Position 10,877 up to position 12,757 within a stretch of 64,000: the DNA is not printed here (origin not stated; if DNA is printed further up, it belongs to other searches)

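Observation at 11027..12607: Fused GT2 glycosyltransferase / CE4 deacetylase (ArnC-ArnD-like architecture) embedded in a MacAB-type exporter gene string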

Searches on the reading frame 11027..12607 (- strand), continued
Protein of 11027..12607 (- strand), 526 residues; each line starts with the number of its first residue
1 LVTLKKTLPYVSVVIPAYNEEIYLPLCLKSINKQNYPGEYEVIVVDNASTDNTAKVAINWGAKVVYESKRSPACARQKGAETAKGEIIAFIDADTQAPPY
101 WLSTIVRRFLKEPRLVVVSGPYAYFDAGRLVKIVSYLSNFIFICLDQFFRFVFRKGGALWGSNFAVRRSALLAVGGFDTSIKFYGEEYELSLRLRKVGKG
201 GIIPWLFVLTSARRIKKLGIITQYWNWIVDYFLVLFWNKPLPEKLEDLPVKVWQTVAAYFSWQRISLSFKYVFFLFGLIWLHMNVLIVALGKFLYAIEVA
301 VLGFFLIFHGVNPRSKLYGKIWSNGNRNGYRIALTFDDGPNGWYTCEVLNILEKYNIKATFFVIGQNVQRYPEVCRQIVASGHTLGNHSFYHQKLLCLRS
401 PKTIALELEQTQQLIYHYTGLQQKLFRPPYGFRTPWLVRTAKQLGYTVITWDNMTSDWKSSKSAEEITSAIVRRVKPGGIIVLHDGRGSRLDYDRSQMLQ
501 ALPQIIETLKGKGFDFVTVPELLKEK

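Call 9: find_related_loci(query=window:11027-12607:-, collection=genome_contigs, flank=8000)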
Query window:11027-12607:- (526 aa) in genome_contigs; peptide patterns used: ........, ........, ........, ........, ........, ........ (x = any residue, [..] = any of these).
82 stretches matched a pattern; 29 encode a relative of the query (tblastn E <= 1e-3); 29 distinct loci.
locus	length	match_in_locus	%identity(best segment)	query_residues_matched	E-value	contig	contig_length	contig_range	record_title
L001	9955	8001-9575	71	2-526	0e+0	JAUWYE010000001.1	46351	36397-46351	MAG: Dehalococcoidia bacterium isolate CSMAG_2702 CSMAG_2702_k141_349445_length_46351_cov_32.3057, whole genome shotgun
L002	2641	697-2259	70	6-526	0e+0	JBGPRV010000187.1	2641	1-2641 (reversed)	MAG: Dehalococcoidia bacterium isolate OBJ1_062018_130_33 k141_1827214_length_2641_cov_27.1528, whole genome shotgun seq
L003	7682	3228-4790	69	6-526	0e+0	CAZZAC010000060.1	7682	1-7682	MAG TPA_asm: uncultured Dehalococcoidales bacterium isolate binchicken_co196_122 genome assembly, contig: NODE_12673_len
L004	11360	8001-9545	70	6-520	0e+0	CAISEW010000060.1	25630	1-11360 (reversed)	MAG: uncultured Chloroflexi bacterium isolate AlinenSedimentsD2_bin-0330 genome assembly, contig: bin-0330:60/63, whole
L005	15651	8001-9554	70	6-524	0e+0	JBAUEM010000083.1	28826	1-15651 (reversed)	MAG: Dehalococcoidia bacterium isolate MFD13097_ilm_asm_bin13 k127_398572, whole genome shotgun sequence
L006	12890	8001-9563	68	6-526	0e+0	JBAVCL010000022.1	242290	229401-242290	MAG: Dehalococcoidia bacterium isolate MFD04490_ilm_asm_bin16 k127_42553, whole genome shotgun sequence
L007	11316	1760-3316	67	8-526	0e+0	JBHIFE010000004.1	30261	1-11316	MAG: Dehalococcoidales bacterium isolate b1.sp3_bin.55 NODE_265_length_30261_cov_6.024300, whole genome shotgun sequence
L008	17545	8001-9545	68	6-520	0e+0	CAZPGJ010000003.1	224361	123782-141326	MAG TPA_asm: uncultured Dehalococcoidales bacterium isolate binchicken_co294_83 genome assembly, contig: NODE_69_length_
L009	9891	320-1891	66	3-526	0e+0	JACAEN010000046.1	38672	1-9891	MAG: Chloroflexota bacterium isolate L.E.CH.35 k119_1308163, whole genome shotgun sequence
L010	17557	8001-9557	67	2-520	0e+0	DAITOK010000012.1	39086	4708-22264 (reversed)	MAG TPA_asm: Chloroflexota bacterium isolate CTOTU21527 NODE_658_length_39086_cov_25.951500, whole genome shotgun sequen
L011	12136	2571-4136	66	5-526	0e+0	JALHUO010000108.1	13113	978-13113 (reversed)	MAG: Dehalococcoidia bacterium isolate PFL52 seq_2150409, whole genome shotgun sequence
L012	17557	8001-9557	67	8-526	0e+0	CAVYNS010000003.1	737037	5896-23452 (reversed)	MAG: uncultured Chloroflexia bacterium isolate MFD04408.bin.1.133 genome assembly, contig: contig_27545, whole genome sh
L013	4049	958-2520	66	5-526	0e+0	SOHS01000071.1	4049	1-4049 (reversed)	MAG: Dehalococcoidia bacterium isolate E26_bin16 NODE_1558_length_4049_cov_35.431898, whole genome shotgun sequence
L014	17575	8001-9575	66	2-526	0e+0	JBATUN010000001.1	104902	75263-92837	MAG: Dehalococcoidia bacterium isolate MFD12951_ilm_asm_bin17 k127_69574, whole genome shotgun sequence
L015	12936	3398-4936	67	8-520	0e+0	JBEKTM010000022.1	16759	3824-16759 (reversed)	MAG: Dehalococcoidia bacterium isolate SPRUCE 558 SPRUCE_558_22, whole genome shotgun sequence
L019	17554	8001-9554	51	9-526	8e-168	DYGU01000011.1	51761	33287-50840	MAG TPA_asm: Dehalococcoides mccartyi isolate BE2012_46_32 Afr_mines_BE2012_367_length_51761_cov_13_953951, whole genome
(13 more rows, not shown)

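Call 16: search_solved_structures(query=window:11027-12607:-, max_evalue=0.001, show_alignments=0)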
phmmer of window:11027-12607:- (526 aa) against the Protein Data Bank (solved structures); distinct sequences matched with E-value up to 0.001: 86 (the best 60 are shown).
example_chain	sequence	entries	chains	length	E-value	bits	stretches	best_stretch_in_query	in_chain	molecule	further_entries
7y51_A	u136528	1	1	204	1.2e-41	145.9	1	321-525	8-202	Predicted xylanase/chitin deacetylase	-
7fbw_A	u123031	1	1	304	2.3e-41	145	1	320-525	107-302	Predicted xylanase/chitin deacetylase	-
2c1g_A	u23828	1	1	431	1.4e-34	122.5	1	328-524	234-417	PEPTIDOGLYCAN GLCNAC DEACETYLASE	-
5o6y_A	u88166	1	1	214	2.2e-34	121.9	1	324-523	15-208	Peptidoglycan N-acetylglucosamine deacetylase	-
2c1i_A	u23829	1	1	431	7.1e-34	120.2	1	328-524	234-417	PEPTIDOGLYCAN GLCNAC DEACETYLASE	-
5o6y_B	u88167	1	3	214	3.3e-33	118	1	324-523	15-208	Peptidoglycan N-acetylglucosamine deacetylase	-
4l1g_A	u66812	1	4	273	6.9e-33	117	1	324-523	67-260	Peptidoglycan N-acetylglucosamine deacetylase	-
2c71_A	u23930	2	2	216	3.3e-31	111.4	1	332-523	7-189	GLYCOSIDE HYDROLASE, FAMILY 11:CLOSTRIDIUM CELLULOSOME ENZYME, DOCKERIN TYPE I:POLYSACCHAR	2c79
7ax7_A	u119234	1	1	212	3.7e-31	111.3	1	330-526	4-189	Endo-1,4-beta-xylanase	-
5lfz_A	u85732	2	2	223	2.2e-29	105.4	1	332-523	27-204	ArCE4A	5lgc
1ny1_A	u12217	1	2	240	8.1e-29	103.6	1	324-526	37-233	Probable polysaccharide deacetylase pdaA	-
1w1a_1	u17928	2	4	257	1e-28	103.2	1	324-526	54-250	PROBABLE POLYSACCHARIDE DEACETYLASE PDAA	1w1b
1w17_A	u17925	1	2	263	1.1e-28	103.1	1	324-526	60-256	PROBABLE POLYSACCHARIDE DEACETYLASE PDAA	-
6h8l_A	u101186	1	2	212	1.1e-26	96.6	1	330-523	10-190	Peptidoglycan-N-acetylmuramic acid deacetylase PdaC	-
6h8n_A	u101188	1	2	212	7.2e-26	93.8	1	330-523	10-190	Peptidoglycan-N-acetylmuramic acid deacetylase PdaC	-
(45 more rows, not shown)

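Call 17: search_protein_representatives(protein=window:11027-12607:-)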
Query: 526 residues. Proteins with E-value up to 0.001 (for the whole library): 265157; up to 1e-10: 51809; up to 1e-30: 2885. The best 150 are listed.
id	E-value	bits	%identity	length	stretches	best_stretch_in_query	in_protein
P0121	2.6e-233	791.6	64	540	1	3-524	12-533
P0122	2.1e-169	580.8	56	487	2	3-256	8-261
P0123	1.3e-167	574.9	50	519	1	8-523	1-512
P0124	1.3e-129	449.5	48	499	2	292-523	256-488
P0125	3.8e-119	414.9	48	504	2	305-523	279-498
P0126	2.5e-115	402.3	34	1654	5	330-524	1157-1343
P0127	1.3e-107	376.8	43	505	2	299-524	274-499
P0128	1.4e-105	370.2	40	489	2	292-526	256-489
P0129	1.5e-104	366.7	42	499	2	8-250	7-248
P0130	1.7e-104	366.6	35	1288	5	327-523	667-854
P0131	2.4e-103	362.8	43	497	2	300-524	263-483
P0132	3.3e-103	362.3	45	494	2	300-523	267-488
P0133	5.2e-99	348.4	41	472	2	286-519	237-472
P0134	5.5e-99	348.4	51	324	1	221-524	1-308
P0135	2.7e-98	346.1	42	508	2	305-526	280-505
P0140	1.7e-90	320.4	42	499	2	300-525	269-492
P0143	5.0e-90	318.8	42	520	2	306-523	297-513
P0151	7.0e-84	298.5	35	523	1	6-523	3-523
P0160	1.4e-77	277.7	35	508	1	11-523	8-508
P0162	8.6e-77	275.1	39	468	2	8-241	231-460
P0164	8.8e-76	271.8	38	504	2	305-525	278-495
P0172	7.8e-73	262.1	39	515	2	331-523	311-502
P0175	3.4e-68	246.7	36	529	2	6-222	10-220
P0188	4.0e-58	213.5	32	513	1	9-523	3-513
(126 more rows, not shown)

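Call 19: list_cluster_members(proteins=[P0123, P0124, P0125, P0127, P0128, P0135, P0151, P0160, P0188, P0162])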
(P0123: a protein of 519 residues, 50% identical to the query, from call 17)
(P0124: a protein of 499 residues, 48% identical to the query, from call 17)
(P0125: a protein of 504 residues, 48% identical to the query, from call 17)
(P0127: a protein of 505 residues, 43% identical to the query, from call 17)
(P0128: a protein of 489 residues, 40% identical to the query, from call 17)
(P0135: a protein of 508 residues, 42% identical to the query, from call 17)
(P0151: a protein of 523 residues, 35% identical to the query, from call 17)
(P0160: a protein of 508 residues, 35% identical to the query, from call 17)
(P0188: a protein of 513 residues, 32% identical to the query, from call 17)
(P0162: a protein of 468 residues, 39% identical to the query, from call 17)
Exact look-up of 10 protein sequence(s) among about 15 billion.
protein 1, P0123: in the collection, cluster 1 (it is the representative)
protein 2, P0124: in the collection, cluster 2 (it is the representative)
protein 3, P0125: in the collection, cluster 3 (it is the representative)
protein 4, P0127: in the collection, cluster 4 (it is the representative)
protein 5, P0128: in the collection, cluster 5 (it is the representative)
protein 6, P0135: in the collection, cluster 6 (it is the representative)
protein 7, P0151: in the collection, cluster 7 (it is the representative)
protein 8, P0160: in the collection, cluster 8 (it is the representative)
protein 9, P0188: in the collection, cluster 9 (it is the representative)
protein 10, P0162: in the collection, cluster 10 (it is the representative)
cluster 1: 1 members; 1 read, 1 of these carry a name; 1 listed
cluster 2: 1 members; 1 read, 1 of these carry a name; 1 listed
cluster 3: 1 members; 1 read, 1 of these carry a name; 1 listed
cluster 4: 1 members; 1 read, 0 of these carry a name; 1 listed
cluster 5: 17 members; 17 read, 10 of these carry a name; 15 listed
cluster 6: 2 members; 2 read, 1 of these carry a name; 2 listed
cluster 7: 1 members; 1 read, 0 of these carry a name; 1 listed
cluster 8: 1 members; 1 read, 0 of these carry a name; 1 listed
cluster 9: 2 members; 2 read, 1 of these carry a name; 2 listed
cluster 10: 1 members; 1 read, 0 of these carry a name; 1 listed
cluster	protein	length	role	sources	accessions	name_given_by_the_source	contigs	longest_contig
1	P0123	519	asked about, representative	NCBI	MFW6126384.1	MAG: polysaccharide deacetylase family protein [Chloroflexota bacterium]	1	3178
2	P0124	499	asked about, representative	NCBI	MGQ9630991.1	MAG: polysaccharide deacetylase family protein [bacterium]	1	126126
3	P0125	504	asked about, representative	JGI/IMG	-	peptidoglycan/xylan/chitin deacetylase (PgdA/CDA1 family)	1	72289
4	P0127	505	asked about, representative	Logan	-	-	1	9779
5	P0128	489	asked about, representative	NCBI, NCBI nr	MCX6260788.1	MAG: polysaccharide deacetylase family protein [Bacteroidia bacterium] | polysaccharide deacetylase family protein [Bacteroidia bacterium]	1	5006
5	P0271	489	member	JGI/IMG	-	peptidoglycan-N-acetylglucosamine deacetylase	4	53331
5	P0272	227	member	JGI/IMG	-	peptidoglycan/xylan/chitin deacetylase (PgdA/CDA1 family)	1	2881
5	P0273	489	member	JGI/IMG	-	peptidoglycan-N-acetylglucosamine deacetylase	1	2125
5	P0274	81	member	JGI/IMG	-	peptidoglycan/xylan/chitin deacetylase (PgdA/CDA1 family)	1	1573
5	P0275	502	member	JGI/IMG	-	peptidoglycan/xylan/chitin deacetylase (PgdA/CDA1 family)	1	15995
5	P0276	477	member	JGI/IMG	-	peptidoglycan/xylan/chitin deacetylase (PgdA/CDA1 family)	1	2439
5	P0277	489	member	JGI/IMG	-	peptidoglycan-N-acetylglucosamine deacetylase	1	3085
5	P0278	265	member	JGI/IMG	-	peptidoglycan/xylan/chitin deacetylase (PgdA/CDA1 family)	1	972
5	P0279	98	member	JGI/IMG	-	peptidoglycan/xylan/chitin deacetylase (PgdA/CDA1 family)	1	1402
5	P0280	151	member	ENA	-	-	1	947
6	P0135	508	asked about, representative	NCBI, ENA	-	-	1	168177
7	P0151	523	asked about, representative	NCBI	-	-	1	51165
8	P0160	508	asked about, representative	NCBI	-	-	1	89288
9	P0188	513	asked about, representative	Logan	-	-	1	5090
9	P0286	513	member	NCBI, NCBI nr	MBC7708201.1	glycosyltransferase [Polaromonas sp.] | glycosyltransferase [Candidatus Saccharibacteria bacterium]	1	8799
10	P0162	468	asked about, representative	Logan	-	-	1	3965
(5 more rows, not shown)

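Call 32: find_encoding_contigs(protein=P0124, flank=6000, max_places=2)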
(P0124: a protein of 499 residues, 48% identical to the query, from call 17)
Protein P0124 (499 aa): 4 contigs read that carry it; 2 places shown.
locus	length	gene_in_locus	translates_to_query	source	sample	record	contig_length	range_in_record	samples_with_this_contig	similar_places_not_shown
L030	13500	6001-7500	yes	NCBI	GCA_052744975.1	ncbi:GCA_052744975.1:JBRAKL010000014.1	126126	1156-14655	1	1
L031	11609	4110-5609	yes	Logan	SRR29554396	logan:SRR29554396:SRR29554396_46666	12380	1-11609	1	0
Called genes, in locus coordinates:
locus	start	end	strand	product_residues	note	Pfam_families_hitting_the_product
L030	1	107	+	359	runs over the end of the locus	PF02163:Peptidase_M50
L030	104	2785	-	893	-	PF02739:5_3_exonuc_N, PF01367:5_3_exonuc, PF01612:DNA_pol_A_exo1, PF22619:DNA_polI_exo1, PF00476:DNA_pol_A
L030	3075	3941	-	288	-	PF00781:DAGK_cat, PF19279:YegS_C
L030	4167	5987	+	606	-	PF09335:VTT_dom, PF13527:Acetyltransf_9, PF00583:Acetyltransf_1, PF13508:Acetyltransf_7 (weak)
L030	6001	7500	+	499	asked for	PF00535:Glycos_transf_2, PF10111:Glyco_tranf_2_2 (weak), PF13641:Glyco_tranf_2_3, PF13632:Glyco_trans_2_3, PF01522:Polysacc_deac_1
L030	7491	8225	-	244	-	PF01209:Ubie_methyltran, PF05401:NodS (weak), PF02353:CMAS, PF13489:Methyltransf_23, PF13847:Methyltransf_31, PF08241:Methyltransf_11, PF08242:Methyltransf_12, PF13649:Methyltransf_25, +1 more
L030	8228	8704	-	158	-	-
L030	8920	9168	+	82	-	-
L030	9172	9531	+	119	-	PF02452:PemK_toxin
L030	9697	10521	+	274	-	PF00106:adh_short, PF08659:KR, PF13561:adh_short_C2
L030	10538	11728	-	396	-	PF25917:BSH_RND, PF25973:BSH_CzcB (weak), PF25954:Beta-barrel_RND_2 (weak), PF25990:Beta-barrel_YknX, PF26002:Beta-barrel_AprE (weak), PF25967:RND-MFP_C, PF25975:CzcB_C, PF25989:YknX_C, +3 more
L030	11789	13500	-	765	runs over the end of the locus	PF01071:GARS_A (weak), PF02655:ATP-grasp_3, PF02786:CPSase_L_D2 (weak), PF07478:Dala_Dala_lig_C (weak), PF13535:ATP-grasp_4, PF18603:LAL_C2, PF01070:FMN_dh, PF01070:FMN_dh, +3 more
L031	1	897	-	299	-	?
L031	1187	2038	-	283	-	PF00781:DAGK_cat, PF19279:YegS_C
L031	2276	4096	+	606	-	PF09335:VTT_dom, PF13527:Acetyltransf_9, PF00583:Acetyltransf_1, PF13508:Acetyltransf_7 (weak)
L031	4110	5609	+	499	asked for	PF00535:Glycos_transf_2, PF10111:Glyco_tranf_2_2 (weak), PF13641:Glyco_tranf_2_3, PF13632:Glyco_trans_2_3, PF01522:Polysacc_deac_1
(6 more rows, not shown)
